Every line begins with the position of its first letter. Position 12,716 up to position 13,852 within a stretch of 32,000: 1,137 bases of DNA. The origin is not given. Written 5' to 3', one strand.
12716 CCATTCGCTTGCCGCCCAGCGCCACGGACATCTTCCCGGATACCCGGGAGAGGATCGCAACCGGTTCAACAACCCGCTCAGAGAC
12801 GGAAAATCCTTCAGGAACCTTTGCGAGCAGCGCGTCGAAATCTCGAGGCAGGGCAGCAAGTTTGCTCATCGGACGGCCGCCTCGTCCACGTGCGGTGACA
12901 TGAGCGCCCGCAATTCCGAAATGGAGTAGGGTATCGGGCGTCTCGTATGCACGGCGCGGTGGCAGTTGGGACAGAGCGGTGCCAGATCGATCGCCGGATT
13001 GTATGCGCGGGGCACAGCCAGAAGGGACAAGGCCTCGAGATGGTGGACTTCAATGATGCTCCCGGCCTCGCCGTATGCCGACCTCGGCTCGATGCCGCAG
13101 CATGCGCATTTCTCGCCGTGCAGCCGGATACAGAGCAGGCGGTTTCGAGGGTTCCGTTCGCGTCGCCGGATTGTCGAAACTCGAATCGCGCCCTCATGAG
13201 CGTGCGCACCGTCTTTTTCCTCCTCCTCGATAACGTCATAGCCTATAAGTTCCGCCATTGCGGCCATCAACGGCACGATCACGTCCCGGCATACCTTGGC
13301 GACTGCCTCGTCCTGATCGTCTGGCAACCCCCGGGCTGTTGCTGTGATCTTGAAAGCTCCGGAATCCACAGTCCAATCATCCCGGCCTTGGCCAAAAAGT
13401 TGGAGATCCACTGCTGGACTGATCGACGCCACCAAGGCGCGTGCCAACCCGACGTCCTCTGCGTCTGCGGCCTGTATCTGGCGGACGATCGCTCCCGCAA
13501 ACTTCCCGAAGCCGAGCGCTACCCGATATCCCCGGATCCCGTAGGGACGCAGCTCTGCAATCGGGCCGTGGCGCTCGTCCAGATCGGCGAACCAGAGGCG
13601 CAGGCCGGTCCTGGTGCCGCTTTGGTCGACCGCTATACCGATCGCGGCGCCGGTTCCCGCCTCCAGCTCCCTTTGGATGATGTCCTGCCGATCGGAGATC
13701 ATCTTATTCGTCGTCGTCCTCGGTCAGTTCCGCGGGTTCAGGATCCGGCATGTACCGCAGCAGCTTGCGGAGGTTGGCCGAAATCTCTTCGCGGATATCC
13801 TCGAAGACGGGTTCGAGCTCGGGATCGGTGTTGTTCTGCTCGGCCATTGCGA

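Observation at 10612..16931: Six-gene, translationally coupled operon (m5C MTase, Vsr, MORC-like GHKL ATPase, HNH, SNF2, EcoRII-N-like reader): candidate undescribed ATP-dependent restriction system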

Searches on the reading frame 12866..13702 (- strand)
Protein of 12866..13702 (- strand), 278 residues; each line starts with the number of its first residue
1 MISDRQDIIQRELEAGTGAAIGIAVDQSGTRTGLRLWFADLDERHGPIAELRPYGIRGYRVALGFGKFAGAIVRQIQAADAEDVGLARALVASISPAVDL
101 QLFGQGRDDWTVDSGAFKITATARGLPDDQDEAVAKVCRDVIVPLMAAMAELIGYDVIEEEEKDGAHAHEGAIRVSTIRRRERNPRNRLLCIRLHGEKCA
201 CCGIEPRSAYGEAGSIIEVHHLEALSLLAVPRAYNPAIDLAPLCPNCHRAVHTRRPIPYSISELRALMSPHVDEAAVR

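Call 3: search_protein_families(library=pfam, proteins=[window:12866-13702:-], max_evalue=0.01)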
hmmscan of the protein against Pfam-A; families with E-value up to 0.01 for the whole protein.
window:12866-13702:- (278 aa): 1 family
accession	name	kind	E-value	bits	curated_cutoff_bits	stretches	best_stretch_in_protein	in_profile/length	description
PF01844.29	HNH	-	0.001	19.6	21.4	1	199-254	1-47/47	HNH endonuclease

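Call 4: search_protein_families(library=padloc, proteins=[window:12866-13702:-], max_evalue=0.01)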
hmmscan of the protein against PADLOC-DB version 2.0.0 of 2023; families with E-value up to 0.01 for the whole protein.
window:12866-13702:- (278 aa): 1 family
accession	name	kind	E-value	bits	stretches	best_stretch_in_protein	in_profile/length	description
PDLC03656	mREase_IV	-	0.0088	13.8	0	196-254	204-258/277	Type IV methyl-directed restriction enzyme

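Call 11: search_protein_families(library=ncbifam, proteins=[window:12866-13702:-], max_evalue=0.01)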
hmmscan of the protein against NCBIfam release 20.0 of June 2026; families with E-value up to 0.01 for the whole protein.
window:12866-13702:- (278 aa): 0 families

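Call 23: find_homologous_proteins(query=window:12866-13702:-, max_evalue=0.00001)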
Query window:12866-13702:- (278 aa): 1052 proteins with E <= 0.00001 among 6336 candidates; the best 120 are listed.
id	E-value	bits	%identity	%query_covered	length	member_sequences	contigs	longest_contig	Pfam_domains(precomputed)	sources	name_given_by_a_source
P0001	1.6e-164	564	90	100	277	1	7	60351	-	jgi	jgi:5-methylcytosine-specific restriction protein A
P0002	4.0e-164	563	91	100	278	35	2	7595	-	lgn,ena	-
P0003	2.2e-163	560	90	100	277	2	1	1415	-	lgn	-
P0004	2.6e-163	560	90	100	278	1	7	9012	-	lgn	-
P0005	2.7e-163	560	90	100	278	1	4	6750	-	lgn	-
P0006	5.9e-163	559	90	100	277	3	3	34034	-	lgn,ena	-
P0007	8.5e-163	558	90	100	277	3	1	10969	-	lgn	-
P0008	7.9e-162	555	89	100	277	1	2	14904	-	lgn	-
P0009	1.6e-161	554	89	100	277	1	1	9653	-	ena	-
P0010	2.1e-161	554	88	100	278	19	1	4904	-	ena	-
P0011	2.1e-159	547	89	100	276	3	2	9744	-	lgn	-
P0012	1.2e-157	542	90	96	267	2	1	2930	-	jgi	jgi:5-methylcytosine-specific restriction protein A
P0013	1.2e-151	522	84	100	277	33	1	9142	-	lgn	-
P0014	8.3e-151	519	84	100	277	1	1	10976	-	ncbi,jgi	jgi:5-methylcytosine-specific restriction protein A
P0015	7.4e-149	513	83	100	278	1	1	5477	-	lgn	-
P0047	4.4e-125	435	73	96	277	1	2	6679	PF01844.30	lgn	-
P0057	4.3e-124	431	73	99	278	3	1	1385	PF01844.30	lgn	-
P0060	4.0e-123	428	71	97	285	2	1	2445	PF01844.30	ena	-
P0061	2.7e-121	422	68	96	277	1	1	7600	PF01844.30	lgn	-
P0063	1.0e-120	420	69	99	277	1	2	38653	PF01844.30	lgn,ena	-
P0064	1.2e-120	420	69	97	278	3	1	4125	PF01844.30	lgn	-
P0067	3.7e-120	419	67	98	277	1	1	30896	PF01844.30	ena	-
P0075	3.3e-116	406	65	100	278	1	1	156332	PF01844.30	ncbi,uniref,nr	ncbi:HNH endonuclease [Alloyangia pacifica]|uniref:HNH endonuclease n=1 Tax=Alloyangia pacifica TaxI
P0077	4.5e-116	405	66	99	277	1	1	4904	PF01844.30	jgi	jgi:5-methylcytosine-specific restriction protein A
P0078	5.1e-116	405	68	97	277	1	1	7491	PF01844.30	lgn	-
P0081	8.6e-115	401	65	100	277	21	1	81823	PF01844.30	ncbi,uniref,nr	ncbi:HNH endonuclease [Salipiger pacificus]|uniref:HNH endonuclease n=2 Tax=Salipiger mangrovisoli T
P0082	1.0e-114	401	66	100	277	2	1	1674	PF01844.30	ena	-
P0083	1.1e-114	401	66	100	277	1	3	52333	PF01844.30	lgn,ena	-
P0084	1.2e-114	400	66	100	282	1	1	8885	PF01844.30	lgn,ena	-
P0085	3.7e-114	399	65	100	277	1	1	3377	PF01844.30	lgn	-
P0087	1.4e-113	397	67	96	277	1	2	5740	PF01844.30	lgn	-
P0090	2.6e-113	396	65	100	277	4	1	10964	PF01844.30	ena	-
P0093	1.0e-112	394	63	97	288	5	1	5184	PF01844.30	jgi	jgi:5-methylcytosine-specific restriction protein A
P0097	1.3e-111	390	63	96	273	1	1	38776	PF01844.30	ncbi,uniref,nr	ncbi:HNH endonuclease [Mesorhizobium sp. WSM2561]|uniref:HNH endonuclease n=1 Tax=Mesorhizobium sp. 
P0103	3.3e-109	383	63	96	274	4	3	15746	PF01844.30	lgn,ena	-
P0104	4.0e-109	382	62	97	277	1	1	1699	PF01844.30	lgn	-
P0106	5.6e-109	382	61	98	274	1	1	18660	PF01844.30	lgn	-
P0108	9.3e-109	381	63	96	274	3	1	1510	PF01844.30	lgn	-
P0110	1.2e-108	381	65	96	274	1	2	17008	PF01844.30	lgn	-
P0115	2.8e-108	380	68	89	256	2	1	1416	PF01844.30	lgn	-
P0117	3.4e-108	379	62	99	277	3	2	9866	PF01844.30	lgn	-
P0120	5.5e-108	379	63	96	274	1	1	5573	PF01844.30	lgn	-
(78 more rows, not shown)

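Call 25: find_related_loci(query=A1, collection=genome_contigs, flank=10000)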
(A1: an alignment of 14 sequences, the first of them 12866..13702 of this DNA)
Query A1 (278 aa) in genome_contigs; peptide patterns used: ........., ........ (x = any residue, [..] = any of these).
324 stretches matched a pattern; 85 encode a relative of the query (tblastn E <= 1e-3); the best 80 are kept; 80 distinct loci.
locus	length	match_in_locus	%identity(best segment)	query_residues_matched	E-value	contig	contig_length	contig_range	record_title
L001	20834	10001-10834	96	1-278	1e-178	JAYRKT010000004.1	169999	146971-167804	MAG: Rhodobacter sp. isolate XM2_XAASGE1bin.22 NODE_133_length_169999_cov_2.300208, whole genome shotgun sequence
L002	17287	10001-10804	68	1-269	1e-122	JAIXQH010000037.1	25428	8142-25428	MAG: Verrucomicrobiaceae bacterium isolate C4_MAG_00019 pond_C4_MAG_00019_000000000031, whole genome shotgun sequence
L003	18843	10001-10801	73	1-268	6e-116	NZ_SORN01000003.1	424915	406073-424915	Roseinatronobacter bogoriensis DSM 18756 Ga0310485_103, whole genome shotgun sequence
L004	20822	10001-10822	67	1-276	7e-115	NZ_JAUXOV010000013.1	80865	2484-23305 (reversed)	MAG: Pseudotabrizicola sp. isolate C10_concoct.bin.8_sub C10_k141_80670, whole genome shotgun sequence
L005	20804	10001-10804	62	1-267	1e-111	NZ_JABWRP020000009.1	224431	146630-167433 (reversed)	Pseudomonas vlassakiae strain RW4S2 9, whole genome shotgun sequence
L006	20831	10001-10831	65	1-277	2e-111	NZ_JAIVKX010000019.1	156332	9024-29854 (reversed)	Alloyangia pacifica strain KcN7-14 KcN7-14_ctg019, whole genome shotgun sequence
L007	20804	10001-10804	63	1-267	2e-111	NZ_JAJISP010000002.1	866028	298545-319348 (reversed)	Pseudomonas sp. MMS21 TM103 contig2, whole genome shotgun sequence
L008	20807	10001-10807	62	1-268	6e-111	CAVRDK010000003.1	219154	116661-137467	MAG: uncultured beta proteobacterium isolate MFD01231.bin.1.102 genome assembly, contig: contig_16000, whole genome shot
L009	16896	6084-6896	61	1-270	3e-111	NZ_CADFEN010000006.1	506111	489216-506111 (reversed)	Burkholderia sp. BCC0506, whole genome shotgun sequence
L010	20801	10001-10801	67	1-268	8e-111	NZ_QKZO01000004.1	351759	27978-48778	Rhodobacter capsulatus strain DSM 1710 LY44DRAFT_scaffold00004.4, whole genome shotgun sequence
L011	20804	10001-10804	68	1-269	1e-110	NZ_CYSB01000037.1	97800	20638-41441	Thalassovita autumnalis strain CECT 5118, whole genome shotgun sequence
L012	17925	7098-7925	66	1-277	5e-110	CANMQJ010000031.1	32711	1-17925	uncultured Rhodobacteraceae bacterium isolate 3-2031-G.fasta genome assembly, contig: NODE_31, whole genome shotgun sequ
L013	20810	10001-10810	62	1-269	2e-109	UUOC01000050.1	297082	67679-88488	Pseudomonas sp. 286 isolate p4.B4 genome assembly, contig: 50, whole genome shotgun sequence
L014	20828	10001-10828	65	1-277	2e-109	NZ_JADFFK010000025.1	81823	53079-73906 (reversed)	Salipiger mangrovisoli strain 6D45A NODE_25_length_81823_cov_122.499205, whole genome shotgun sequence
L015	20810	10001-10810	61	1-269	8e-109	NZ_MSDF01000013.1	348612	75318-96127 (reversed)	Pseudomonas fluorescens strain P5A PF_P5A_contig_11, whole genome shotgun sequence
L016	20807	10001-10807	61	1-268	5e-109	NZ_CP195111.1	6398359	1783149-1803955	Pseudomonas neuropathica strain CTB12 chromosome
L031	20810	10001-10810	53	1-268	1e-95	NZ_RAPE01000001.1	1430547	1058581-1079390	Roseovarius spongiae strain HN-E21 contig1, whole genome shotgun sequence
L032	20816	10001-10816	52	1-269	1e-95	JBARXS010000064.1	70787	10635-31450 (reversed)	MAG: Erythrobacter sp. isolate MFD12135_ilm_asm_bin11 k127_19929, whole genome shotgun sequence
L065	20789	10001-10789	48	1-265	2e-77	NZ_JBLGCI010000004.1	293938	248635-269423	MAG: Brevundimonas sp. isolate 3300055174_23 Ga0535679_0000011, whole genome shotgun sequence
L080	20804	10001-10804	52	1-267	4e-80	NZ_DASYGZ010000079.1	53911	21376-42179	MAG: Ensifer sp. isolate SMAG_U4227 k141_4000, whole genome shotgun sequence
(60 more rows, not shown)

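Call 45: predict_structure(alignment_id=A2)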
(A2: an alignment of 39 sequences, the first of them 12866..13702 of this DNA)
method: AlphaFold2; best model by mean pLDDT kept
length: 278 residues; sequences in the alignment: 39
mean_pLDDT: 76.4   pTM: 0.69
mean pLDDT of the five models: 76.4, 74.7, 72.3, 71.3, 71.0
residues with pLDDT >= 90: 78; 70-90: 115; 50-70: 48; < 50: 37
segments of 3 or more residues with pLDDT < 50: 157-170, 172-186, 271-278
pLDDT, mean of each block of 10 residues (from residue 1): 90 81 88 91 88 94 92 88 85 91 88 89 95 93 91 60 39 40 48 70 76 61 60 69 79 69 75 42
secondary structure, 60 per line:
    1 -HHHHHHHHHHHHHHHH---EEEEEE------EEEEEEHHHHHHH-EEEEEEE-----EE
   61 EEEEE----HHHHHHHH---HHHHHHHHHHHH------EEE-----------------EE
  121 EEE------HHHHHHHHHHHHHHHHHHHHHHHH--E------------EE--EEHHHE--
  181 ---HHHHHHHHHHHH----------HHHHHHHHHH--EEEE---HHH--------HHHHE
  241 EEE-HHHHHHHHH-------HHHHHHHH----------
elements in order: H2-17 E21-26 E33-38 H39-45 E47-53 E59-65 H70-77 H81-92 E99-101 E119-123 H130-153 H184-195 H206-215 E218-221 H236-239 E240-243 H245-253 H261-268

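Call 49: fold_search(model_id=the predicted structure, library=pdb)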
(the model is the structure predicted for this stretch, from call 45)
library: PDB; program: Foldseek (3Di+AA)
matches with E <= 10: 487; with E <= 0.001: 0
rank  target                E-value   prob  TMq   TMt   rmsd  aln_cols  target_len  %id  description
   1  2zxk_B                9.5e-03  0.84  0.25  0.27  11.4       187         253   10  Crystal structure of SeMet-Red chlorophyll catabolite reductase (released 2009-05-05)
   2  2zxl_B                5.4e-02  0.57  0.27  0.27  11.1       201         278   13  Crystal structure of red chlorophyll catabolite reductase from Arabidopsis thaliana (released 2009-05-05)
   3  1kaf_A                6.4e-02  0.91  0.22  0.48   7.1       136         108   10  DNA Binding Domain Of The Phage T4 Transcription Factor MotA (AA105-211) (released 2001-11-21)
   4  5jlt_A                7.2e-02  0.84  0.23  0.46   7.2       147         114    8  The crystal structure of the bacteriophage T4 MotA C-terminal domain in complex with dsDNA reveals a novel protein-DNA (released 2017-05-03)
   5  2zxk_A                8.1e-02  0.54  0.25  0.26   9.6       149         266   13  Crystal structure of SeMet-Red chlorophyll catabolite reductase (released 2009-05-05)
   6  5jlt_D                1.4e-01  0.77  0.22  0.48   7.3       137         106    8  The crystal structure of the bacteriophage T4 MotA C-terminal domain in complex with dsDNA reveals a novel protein-DNA (released 2017-05-03)
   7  2p9n_D                1.5e-01  0.41  0.22  0.22   9.8       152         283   14  Crystal Structure of bovine Arp2/3 complex co-crystallized with ADP (released 2007-05-29)
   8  2p9s_D                1.8e-01  0.38  0.23  0.22   9.6       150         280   11  Structure of bovine Arp2/3 complex co-crystallized with ATP/Mg2+ (released 2007-05-29)
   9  3rv9_A                1.8e-01  0.15  0.18  0.14  12.4       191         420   12  Structure of a M. tuberculosis Salicylate Synthase, MbtI, in Complex with an Inhibitor with Ethyl R-Group (released 2012-05-09)
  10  3agc_B                1.9e-01  0.25  0.24  0.25  11.8       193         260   11  F218V mutant of the substrate-bound red chlorophyll catabolite reductase from Arabidopsis thaliana (released 2010-09-01)
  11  8tah_D                2.2e-01  0.35  0.23  0.23   9.7       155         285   14  Cryo-EM structure of Cortactin-bound to Arp2/3 complex (released 2023-09-27)
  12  2p9i_D                2.9e-01  0.33  0.23  0.23   8.3       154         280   11  Crystal Structure of bovine Arp2/3 Complex co-crystallized with ADP and crosslinked with gluteraldehyde (released 2007-05-29)
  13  6za6_C                2.9e-01  0.10  0.18  0.13  13.1       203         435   12  M. tuberculosis salicylate synthase MbtI in complex with Ba2+ (released 2020-07-01)
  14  2zxl_A                3.6e-01  0.28  0.24  0.24   8.1       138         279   12  Crystal structure of red chlorophyll catabolite reductase from Arabidopsis thaliana (released 2009-05-05)
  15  8qn5_D                3.6e-01  0.15  0.21  0.15  12.0       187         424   14  M. tuberculosis salicylate synthase MbtI in complex with methyl-AMT (new crystal form) (released 2023-11-15)
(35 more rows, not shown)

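Call 51: search_protein_families(library=padloc, proteins=[L031:13057-15276:+, L032:13068-14705:+, L016:13220-14419:-, L065:13063-15225:+], max_evalue=0.01)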
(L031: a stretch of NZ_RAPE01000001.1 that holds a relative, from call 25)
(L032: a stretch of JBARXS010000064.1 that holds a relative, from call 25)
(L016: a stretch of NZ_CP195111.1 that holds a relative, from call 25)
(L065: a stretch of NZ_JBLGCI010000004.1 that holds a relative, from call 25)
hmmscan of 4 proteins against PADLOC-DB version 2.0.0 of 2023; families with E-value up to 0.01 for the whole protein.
L031:13057-15276:+ (739 aa): 1 family
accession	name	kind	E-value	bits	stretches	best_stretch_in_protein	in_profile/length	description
PDLC02512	PglW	-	0.00054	15.9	1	227-276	817-866/1403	PglW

L032:13068-14705:+ (545 aa): 1 family
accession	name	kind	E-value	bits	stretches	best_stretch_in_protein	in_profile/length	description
PDLC02512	PglW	-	0.0025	13.7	1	6-167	781-893/1403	PglW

L016:13220-14419:- (399 aa): 2 families
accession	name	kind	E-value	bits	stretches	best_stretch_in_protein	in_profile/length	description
PDLC03467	REase_II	-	3.2e-31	106.9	1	209-360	212-364/365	Type II restriction enzyme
PDLC03466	REase_II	-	6.4e-05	20.7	1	238-390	95-253/305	Type II restriction enzyme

L065:13063-15225:+ (720 aa): 0 families

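Call 53: search_protein_families(library=pfam, proteins=[L031:13057-15276:+, L032:13068-14705:+, L016:13220-14419:-, L065:13063-15225:+, L007:6033-7235:+, L080:16510-17757:+], max_evalue=0.01)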
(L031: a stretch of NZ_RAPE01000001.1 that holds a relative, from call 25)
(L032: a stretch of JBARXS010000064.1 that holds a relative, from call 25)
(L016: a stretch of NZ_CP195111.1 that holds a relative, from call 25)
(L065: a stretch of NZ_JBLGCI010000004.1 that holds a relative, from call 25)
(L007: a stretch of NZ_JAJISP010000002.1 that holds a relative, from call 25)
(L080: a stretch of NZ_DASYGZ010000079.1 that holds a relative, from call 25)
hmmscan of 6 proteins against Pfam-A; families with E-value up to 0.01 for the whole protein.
L031:13057-15276:+ (739 aa): 3 families
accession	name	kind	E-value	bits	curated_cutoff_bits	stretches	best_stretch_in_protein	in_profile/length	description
PF03118.21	RNA_pol_A_CTD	-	6.7e-08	32.6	23.8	1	228-268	26-66/67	Bacterial RNA polymerase, alpha chain C terminal domain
PF14520.12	HHH_5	-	1.8e-07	32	27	1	228-268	17-56/57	Helix-hairpin-helix domain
PF04545.22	Sigma70_r4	-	0.0013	18.7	24.1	0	339-371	18-48/50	Sigma-70, region 4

L032:13068-14705:+ (545 aa): 2 families
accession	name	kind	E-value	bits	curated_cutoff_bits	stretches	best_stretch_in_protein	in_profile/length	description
PF14520.12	HHH_5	-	0.0011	19.9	27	1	44-77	18-51/57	Helix-hairpin-helix domain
PF03118.21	RNA_pol_A_CTD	-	0.0074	16.4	23.8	0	34-73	17-57/67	Bacterial RNA polymerase, alpha chain C terminal domain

L016:13220-14419:- (399 aa): 1 family
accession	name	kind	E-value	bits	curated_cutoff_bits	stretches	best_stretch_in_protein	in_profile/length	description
PF09019.17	EcoRII-C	-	1.9e-64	217.2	25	1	226-388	1-164/165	EcoRII C terminal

L065:13063-15225:+ (720 aa): 2 families
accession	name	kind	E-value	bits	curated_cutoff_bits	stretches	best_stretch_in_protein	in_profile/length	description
PF04545.22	Sigma70_r4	-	1.8e-06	27.8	24.1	1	322-363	8-45/50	Sigma-70, region 4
PF14520.12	HHH_5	-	0.00011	23.1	27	0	17-62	6-49/57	Helix-hairpin-helix domain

L007:6033-7235:+ (400 aa): 1 family
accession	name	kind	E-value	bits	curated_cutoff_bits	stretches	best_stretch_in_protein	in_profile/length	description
PF09019.17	EcoRII-C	-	2.9e-61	206.8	25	1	228-391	1-165/165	EcoRII C terminal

L080:16510-17757:+ (415 aa): 1 family
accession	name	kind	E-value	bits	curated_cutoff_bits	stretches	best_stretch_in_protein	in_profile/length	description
PF09019.17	EcoRII-C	-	2.3e-66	223.4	25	1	238-406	1-165/165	EcoRII C terminal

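Call 65: search_dna_similar(query=window:12866-13702:-, collection=plasmids, mode=protein, max_rows=15)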
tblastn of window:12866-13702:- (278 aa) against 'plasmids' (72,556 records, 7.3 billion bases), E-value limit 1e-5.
Records with a match: 174; places in all: 174; records where one place covers at least 80% of the query: 6.
Best place of each record, by identity: 60-80% 1; <60% 173.
By first word of the organism name: Klebsiella 103; Enterobacter 18; Rhizobium 5; Escherichia 4; Raoultella 4; Salmonella 4; Bacillus 3; Citrobacter 3; Hafnia 3; Arcobacter 2; and 21 more.
By predicted mobility (MOB-suite, as given by PLSDB): conjugative 119; non-mobilizable 36; mobilizable 19.
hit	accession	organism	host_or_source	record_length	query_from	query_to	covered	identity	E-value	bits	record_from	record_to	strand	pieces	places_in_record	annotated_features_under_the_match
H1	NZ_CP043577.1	Pseudomonas putida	bacterial isolate,biofilm reactor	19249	1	269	97%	61.3%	2e-98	322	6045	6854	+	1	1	HNH endonuclease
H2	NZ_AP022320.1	Burkholderia sp. THE68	Togo hemipterus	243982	1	270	97%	59.4%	4e-98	322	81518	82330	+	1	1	HNH endonuclease | ATP-binding protein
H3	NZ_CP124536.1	Fuscovulum ytuae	pure culture,sediment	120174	1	268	96%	49.3%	2e-72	248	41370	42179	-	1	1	HNH endonuclease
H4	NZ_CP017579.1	Sphingomonas melonis TY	-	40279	2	268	96%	30.3%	1e-9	66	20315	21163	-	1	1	HNH endonuclease | hypothetical protein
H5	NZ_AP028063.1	Marinobacter shengliensis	-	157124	11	268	93%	28.7%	5e-13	76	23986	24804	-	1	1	HNH endonuclease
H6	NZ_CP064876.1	Bacillus toyonensis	sediment,deep-sea sediment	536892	26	271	88%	30.0%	3e-16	86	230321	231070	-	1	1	HNH endonuclease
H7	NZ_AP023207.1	Escherichia coli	Homo sapiens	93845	124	268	52%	34.2%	2e-10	68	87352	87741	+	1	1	HNH endonuclease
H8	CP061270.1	Escherichia coli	Sheep,cell culture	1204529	124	268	52%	34.2%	2e-10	68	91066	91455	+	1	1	HNH endonuclease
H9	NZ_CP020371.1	Candidatus Thiodictyon syntrophicum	meromictic lake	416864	169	266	35%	48.5%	4e-12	74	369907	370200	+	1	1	HNH endonuclease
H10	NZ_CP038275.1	Raoultella ornithinolytica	sediment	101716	134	270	49%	34.2%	1e-11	72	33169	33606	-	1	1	HNH endonuclease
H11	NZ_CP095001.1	Klebsiella michiganensis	female,catheter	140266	134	270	49%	34.2%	1e-11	72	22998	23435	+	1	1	HNH endonuclease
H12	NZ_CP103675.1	Enterobacter hormaechei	Homo sapiens,blood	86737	170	278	39%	40.5%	5e-12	73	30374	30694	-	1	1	HNH endonuclease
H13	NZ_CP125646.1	Rhizobium sp. BT03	Phaseolus vulgaris,Pure culture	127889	160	269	40%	39.8%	5e-11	70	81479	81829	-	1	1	HNH endonuclease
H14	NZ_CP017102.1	Rhizobium gallicum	Phaseolus vulgaris,Whole ...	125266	160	269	40%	39.8%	9e-11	69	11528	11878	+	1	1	HNH endonuclease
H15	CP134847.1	Arcobacter sp. AZ-2023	food,chicken meat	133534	146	274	46%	33.8%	2e-13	77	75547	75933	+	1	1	HNH endonuclease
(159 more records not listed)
